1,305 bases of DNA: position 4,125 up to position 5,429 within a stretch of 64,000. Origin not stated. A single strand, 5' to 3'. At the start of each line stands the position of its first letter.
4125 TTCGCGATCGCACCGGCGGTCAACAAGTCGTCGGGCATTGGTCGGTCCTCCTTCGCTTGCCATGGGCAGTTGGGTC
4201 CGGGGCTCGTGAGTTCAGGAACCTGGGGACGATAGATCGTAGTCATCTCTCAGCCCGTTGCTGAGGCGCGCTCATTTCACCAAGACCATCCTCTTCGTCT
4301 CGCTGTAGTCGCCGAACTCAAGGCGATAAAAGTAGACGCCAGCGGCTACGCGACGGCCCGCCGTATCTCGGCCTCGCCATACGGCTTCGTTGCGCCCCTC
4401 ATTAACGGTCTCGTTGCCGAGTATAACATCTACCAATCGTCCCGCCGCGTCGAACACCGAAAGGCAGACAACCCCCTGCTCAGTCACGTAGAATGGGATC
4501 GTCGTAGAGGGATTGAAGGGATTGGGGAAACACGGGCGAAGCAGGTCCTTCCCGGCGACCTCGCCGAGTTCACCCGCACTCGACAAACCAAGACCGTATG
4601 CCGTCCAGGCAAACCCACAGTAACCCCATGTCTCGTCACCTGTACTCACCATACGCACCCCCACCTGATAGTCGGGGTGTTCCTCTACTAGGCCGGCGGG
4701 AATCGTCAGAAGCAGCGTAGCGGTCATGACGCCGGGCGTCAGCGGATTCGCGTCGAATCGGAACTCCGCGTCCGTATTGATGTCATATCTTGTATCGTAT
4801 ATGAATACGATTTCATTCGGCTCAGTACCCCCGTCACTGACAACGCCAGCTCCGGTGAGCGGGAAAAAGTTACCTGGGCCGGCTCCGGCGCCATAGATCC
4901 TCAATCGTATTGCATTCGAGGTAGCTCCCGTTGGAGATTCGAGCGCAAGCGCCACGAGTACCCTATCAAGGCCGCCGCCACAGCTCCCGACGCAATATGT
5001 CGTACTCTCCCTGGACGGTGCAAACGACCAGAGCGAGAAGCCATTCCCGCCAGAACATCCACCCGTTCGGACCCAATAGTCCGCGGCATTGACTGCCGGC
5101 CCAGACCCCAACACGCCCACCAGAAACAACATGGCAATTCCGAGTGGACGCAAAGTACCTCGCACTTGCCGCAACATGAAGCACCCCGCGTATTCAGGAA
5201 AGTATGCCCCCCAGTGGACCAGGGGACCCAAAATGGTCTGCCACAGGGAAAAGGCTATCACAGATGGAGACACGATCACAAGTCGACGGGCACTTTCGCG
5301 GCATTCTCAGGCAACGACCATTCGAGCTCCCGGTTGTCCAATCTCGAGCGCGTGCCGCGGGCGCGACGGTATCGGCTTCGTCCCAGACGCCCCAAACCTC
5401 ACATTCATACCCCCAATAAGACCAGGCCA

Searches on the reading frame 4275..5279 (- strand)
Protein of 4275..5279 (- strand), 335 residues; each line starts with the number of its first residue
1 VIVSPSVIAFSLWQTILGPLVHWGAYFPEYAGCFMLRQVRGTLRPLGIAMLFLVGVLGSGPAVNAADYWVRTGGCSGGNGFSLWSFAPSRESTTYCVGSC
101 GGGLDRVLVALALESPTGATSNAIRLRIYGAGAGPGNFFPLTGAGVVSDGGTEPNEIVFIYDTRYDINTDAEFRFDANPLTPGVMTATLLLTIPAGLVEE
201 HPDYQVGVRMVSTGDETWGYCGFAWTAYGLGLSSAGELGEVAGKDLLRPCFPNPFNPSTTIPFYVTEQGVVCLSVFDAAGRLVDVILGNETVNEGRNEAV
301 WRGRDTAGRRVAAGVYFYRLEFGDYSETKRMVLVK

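Call 57: search_protein_families(library=pfam, proteins=[window:4275-5279:-], max_evalue=0.01)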
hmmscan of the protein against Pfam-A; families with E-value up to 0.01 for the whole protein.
window:4275-5279:- (335 aa): 3 families
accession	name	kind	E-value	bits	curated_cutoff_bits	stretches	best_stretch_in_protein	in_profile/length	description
PF13860.13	FlgD_ig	-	4.3e-05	23.9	27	1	271-318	25-71/79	FlgD Ig-like domain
PF18962.6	Por_Secre_tail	-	0.00082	20.1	27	1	251-332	2-74/75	Secretion system C-terminal sorting domain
PF13585.12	CHU_C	-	0.0023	18.4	27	1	288-329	38-80/86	CHU_C Type IX secretion signal domain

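Call 68: search_protein_families(library=ncbifam, proteins=[window:4275-5279:-], max_evalue=0.01)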
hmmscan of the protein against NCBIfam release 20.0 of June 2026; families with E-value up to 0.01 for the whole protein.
window:4275-5279:- (335 aa): 5 families
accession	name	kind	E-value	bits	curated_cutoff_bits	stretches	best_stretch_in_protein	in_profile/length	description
TIGR04183.1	Por_Secre_tail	domain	6.9e-08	32.4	23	1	251-332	2-70/72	T9SS type A sorting domain-containing protein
NF033707.1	T9SS_sortase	equivalog_domain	3.6e-06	24.9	420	1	250-323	1001-1078/1095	type IX secretion system sortase PorU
NF052323.1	T9SSA_dep_M6i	equivalog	5e-05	21.4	600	1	251-334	961-1037/1043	T9SS-dependent M6-like inactivated metalloprotease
NF038113.1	T9SSA_dep_M36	equivalog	0.0009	17.5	885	1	250-332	795-867/869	T9SS-dependent M36 family metallopeptidase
NF009277.0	PRK12634.1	equivalog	0.0068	16.5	333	0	266-316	119-168/221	flagellar basal body rod modification protein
